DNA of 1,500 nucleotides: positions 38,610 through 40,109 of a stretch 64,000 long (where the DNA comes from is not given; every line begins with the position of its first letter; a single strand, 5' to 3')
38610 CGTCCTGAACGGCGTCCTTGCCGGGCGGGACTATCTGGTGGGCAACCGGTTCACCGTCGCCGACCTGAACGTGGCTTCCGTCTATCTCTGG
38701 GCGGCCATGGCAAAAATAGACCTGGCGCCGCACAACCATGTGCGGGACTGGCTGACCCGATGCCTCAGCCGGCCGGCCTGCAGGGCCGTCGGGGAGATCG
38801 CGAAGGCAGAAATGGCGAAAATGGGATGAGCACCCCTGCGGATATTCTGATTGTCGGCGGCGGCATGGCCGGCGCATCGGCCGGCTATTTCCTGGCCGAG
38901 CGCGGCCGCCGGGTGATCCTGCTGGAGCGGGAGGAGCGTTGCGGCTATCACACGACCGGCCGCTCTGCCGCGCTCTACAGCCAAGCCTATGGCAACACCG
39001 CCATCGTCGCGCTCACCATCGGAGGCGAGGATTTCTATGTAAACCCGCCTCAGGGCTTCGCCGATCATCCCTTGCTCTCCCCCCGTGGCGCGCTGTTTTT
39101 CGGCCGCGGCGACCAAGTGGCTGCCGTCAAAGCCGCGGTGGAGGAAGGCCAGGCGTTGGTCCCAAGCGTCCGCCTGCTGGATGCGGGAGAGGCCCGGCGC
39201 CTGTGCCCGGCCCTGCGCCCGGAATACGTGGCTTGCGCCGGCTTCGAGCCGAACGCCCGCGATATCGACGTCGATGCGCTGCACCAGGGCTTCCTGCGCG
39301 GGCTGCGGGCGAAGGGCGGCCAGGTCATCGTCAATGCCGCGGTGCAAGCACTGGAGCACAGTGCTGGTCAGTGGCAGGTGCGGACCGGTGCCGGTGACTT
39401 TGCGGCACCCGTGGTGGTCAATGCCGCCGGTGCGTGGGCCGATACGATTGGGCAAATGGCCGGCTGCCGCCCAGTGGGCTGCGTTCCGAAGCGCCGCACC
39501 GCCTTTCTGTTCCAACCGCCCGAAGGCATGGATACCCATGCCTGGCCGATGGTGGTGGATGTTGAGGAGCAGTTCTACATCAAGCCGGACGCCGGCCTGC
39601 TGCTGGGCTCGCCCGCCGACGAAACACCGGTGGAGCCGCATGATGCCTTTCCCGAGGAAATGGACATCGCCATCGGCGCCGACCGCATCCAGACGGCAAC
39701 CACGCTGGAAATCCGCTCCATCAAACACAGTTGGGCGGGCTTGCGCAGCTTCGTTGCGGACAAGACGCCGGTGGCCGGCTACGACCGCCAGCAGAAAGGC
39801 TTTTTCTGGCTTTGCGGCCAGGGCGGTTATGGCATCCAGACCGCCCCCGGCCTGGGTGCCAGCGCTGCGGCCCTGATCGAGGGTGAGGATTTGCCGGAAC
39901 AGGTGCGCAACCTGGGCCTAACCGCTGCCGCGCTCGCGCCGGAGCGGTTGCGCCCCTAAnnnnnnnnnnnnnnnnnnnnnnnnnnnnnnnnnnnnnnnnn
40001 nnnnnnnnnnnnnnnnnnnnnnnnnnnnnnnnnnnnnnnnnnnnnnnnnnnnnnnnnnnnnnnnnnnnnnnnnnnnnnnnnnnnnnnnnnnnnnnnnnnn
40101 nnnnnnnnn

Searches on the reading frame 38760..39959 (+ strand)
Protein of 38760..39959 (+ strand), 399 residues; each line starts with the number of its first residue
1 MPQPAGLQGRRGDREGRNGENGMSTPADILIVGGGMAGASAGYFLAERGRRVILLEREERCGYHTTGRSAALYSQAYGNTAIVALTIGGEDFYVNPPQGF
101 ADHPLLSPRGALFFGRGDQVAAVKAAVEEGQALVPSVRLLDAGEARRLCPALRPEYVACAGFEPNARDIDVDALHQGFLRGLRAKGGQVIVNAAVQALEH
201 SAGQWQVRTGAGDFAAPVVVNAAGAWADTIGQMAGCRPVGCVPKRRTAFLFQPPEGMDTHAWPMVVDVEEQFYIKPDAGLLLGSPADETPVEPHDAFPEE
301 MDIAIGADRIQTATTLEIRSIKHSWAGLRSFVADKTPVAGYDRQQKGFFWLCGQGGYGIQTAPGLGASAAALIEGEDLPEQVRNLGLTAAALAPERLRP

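Call 32: search_protein_families(library=pfam, proteins=[window:38760-39959:+], max_evalue=0.01)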
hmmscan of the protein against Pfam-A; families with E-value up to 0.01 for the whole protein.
window:38760-39959:+ (399 aa): 11 families
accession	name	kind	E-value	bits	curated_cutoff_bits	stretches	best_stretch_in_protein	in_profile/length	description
PF01266.30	DAO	-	1.8e-56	192.6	27.9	1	28-371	1-352/353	FAD dependent oxidoreductase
PF13450.12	NAD_binding_8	-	1.1e-08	35.7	21.9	1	31-67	1-37/68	NAD(P)-binding Rossmann-like domain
PF00890.30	FAD_binding_2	-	7.4e-08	32.4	20.4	1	28-66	1-39/414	FAD binding domain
PF12831.13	FAD_oxidored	-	3.6e-06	27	27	1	28-74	1-47/416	FAD dependent oxidoreductase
PF01494.25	FAD_binding_3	-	7e-06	25.9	22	1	28-64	3-39/349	FAD binding domain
PF07992.20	Pyr_redox_2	-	7.6e-06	26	26.1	1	28-72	2-46/291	Pyridine nucleotide-disulphide oxidoreductase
PF00070.33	Pyr_redox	-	0.00021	22.2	22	1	29-62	2-35/82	Pyridine nucleotide-disulphide oxidoreductase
PF03486.20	HI0933_like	-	0.00054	19.9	50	1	28-62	2-36/244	HI0933-like protein Rossmann domain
PF01946.23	Thi4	-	0.00074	19.3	26.2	1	27-59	18-51/235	Thi4 family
PF01134.28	GIDA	-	0.0031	17.1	22.1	1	28-63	1-29/391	Glucose inhibited division protein A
PF13738.12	Pyr_redox_3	-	0.0054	16.4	30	0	30-59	1-31/305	Pyridine nucleotide-disulphide oxidoreductase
